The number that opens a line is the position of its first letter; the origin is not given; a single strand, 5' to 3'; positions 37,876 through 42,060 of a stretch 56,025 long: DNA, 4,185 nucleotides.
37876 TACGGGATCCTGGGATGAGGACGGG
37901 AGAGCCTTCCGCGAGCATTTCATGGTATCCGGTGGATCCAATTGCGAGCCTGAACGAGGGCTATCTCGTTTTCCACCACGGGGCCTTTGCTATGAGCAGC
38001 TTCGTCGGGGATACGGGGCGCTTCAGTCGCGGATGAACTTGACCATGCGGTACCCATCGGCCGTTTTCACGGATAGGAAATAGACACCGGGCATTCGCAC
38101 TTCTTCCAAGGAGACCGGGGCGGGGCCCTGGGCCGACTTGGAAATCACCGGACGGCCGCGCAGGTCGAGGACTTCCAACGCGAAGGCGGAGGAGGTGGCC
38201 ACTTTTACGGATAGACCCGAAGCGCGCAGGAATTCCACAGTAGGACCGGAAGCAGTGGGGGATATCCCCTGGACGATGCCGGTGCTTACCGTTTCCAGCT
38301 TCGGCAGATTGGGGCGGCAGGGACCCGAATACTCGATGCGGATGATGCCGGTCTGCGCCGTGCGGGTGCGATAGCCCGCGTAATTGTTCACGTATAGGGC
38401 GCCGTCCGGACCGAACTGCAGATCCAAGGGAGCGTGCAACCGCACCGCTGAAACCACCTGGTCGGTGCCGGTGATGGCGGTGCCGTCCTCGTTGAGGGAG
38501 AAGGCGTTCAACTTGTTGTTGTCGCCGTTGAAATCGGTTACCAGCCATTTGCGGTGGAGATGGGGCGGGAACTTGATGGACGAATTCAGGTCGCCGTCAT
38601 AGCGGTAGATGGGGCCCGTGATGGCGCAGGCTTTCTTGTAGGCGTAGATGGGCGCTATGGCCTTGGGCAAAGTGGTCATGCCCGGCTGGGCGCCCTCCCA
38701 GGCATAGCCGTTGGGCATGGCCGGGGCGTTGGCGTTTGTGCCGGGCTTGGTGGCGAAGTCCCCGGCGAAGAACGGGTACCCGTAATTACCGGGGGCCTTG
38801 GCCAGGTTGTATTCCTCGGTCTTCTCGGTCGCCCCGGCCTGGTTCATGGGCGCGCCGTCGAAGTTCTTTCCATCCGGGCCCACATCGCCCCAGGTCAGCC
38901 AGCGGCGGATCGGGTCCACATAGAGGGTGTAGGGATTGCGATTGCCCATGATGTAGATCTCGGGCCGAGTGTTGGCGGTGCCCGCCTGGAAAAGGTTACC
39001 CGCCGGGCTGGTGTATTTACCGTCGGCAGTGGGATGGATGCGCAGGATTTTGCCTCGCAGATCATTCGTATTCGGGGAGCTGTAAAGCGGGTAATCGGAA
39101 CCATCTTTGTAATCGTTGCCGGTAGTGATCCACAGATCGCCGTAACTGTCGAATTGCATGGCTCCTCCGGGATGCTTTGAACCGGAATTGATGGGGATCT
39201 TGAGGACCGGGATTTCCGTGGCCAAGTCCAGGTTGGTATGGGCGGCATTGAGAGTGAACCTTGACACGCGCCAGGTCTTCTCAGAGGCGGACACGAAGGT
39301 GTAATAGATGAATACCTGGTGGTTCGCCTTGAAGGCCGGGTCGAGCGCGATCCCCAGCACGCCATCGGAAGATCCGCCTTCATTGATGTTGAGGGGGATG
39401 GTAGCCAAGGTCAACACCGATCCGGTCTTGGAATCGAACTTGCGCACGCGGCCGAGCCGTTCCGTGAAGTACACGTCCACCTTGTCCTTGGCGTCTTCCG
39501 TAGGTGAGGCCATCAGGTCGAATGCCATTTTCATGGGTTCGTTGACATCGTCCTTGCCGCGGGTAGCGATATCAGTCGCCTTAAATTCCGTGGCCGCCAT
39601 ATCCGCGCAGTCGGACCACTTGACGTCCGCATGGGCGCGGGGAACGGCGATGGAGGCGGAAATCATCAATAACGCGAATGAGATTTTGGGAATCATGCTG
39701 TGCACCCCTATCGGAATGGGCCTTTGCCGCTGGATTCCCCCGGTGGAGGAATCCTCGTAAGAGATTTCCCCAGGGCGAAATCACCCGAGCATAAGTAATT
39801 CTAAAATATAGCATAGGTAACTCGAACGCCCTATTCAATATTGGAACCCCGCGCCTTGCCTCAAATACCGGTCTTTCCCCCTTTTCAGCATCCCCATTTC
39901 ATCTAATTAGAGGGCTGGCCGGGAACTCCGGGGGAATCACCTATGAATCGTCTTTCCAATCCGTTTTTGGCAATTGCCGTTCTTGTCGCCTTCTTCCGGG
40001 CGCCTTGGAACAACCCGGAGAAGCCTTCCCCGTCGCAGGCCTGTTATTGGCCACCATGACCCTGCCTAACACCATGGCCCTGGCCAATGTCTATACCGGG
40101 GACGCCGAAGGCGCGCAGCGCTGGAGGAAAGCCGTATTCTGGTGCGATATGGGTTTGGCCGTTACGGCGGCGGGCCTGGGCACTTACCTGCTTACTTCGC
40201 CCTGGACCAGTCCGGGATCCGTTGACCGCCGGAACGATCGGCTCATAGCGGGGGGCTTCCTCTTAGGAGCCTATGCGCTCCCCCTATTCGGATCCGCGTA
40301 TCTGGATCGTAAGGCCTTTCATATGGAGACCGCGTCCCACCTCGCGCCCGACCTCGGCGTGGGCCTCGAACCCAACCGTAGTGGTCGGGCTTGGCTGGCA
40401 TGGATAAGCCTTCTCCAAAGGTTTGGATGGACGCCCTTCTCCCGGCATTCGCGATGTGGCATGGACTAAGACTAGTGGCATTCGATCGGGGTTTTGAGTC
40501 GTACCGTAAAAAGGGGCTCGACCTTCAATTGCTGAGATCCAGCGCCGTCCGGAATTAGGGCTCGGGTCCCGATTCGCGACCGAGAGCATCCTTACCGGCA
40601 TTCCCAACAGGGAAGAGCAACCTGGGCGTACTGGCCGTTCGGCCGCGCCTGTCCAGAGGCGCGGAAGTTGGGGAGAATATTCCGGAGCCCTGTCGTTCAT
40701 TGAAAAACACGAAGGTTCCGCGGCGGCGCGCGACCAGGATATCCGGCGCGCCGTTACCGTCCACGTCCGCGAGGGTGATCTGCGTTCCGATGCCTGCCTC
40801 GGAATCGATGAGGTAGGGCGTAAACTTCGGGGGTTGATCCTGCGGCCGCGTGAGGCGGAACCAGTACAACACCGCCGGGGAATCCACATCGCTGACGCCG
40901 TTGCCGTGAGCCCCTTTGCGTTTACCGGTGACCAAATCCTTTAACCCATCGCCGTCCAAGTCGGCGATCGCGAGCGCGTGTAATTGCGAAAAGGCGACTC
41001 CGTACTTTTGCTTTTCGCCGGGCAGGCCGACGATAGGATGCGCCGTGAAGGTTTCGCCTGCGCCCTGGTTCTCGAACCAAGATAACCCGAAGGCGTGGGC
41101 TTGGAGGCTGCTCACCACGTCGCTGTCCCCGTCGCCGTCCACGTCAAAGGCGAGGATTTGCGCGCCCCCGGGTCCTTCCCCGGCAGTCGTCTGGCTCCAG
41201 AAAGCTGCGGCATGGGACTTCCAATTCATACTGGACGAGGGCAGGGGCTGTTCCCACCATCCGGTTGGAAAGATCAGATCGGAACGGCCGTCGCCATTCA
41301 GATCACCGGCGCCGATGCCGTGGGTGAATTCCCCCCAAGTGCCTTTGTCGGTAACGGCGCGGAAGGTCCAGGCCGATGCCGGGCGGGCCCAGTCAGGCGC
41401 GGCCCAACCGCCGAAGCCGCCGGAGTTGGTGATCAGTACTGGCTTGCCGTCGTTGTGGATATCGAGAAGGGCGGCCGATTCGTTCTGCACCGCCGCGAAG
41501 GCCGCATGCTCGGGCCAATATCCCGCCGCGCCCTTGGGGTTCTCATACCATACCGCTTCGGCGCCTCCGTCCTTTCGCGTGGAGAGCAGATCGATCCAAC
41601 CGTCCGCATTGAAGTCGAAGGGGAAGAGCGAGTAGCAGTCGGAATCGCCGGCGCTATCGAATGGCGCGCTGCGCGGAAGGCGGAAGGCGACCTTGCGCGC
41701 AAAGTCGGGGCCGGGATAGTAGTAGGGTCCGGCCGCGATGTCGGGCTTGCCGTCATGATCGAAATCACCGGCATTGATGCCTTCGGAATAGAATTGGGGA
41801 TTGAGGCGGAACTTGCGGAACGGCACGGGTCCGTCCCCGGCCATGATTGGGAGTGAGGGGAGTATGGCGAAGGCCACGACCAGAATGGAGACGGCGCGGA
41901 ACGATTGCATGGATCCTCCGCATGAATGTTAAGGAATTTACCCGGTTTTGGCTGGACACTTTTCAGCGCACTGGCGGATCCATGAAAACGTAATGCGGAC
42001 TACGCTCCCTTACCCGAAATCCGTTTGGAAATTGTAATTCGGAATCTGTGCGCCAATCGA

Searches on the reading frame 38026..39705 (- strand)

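Call 95: search_protein_families(library=pfam, proteins=[window:38026-39705:-], max_evalue=0.00001)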
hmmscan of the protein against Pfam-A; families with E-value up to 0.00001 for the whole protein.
window:38026-39705:- (560 aa): 1 family
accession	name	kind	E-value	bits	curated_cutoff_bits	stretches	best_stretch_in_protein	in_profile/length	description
PF07995.17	GSDH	-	5.9e-30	105.1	25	1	77-439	14-321/332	Glucose / Sorbosone dehydrogenase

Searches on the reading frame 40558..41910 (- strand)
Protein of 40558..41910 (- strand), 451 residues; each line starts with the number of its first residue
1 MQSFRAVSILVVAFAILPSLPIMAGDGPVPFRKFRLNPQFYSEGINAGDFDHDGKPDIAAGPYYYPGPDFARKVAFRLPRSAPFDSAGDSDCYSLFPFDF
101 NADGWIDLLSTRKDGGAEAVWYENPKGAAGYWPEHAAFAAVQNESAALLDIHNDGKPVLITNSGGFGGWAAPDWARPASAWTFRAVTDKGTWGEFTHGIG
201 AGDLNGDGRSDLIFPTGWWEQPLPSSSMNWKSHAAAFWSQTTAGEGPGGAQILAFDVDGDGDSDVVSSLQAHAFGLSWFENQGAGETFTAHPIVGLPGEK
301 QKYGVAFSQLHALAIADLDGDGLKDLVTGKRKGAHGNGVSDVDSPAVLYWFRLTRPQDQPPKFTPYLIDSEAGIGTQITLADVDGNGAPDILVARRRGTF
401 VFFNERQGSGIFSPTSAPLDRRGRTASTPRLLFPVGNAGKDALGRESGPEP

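Call 95: search_protein_families(library=pfam, proteins=[window:40558-41910:-], max_evalue=0.00001)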
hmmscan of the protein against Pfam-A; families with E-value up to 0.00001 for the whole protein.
window:40558-41910:- (451 aa): 2 families
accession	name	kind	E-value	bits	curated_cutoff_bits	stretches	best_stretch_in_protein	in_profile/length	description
PF13517.12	FG-GAP_3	-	2.3e-29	102.2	26.9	1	256-327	1-60/61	FG-GAP-like repeat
PF01839.29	FG-GAP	-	2.7e-16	59.5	22.1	0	47-61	7-21/37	FG-GAP repeat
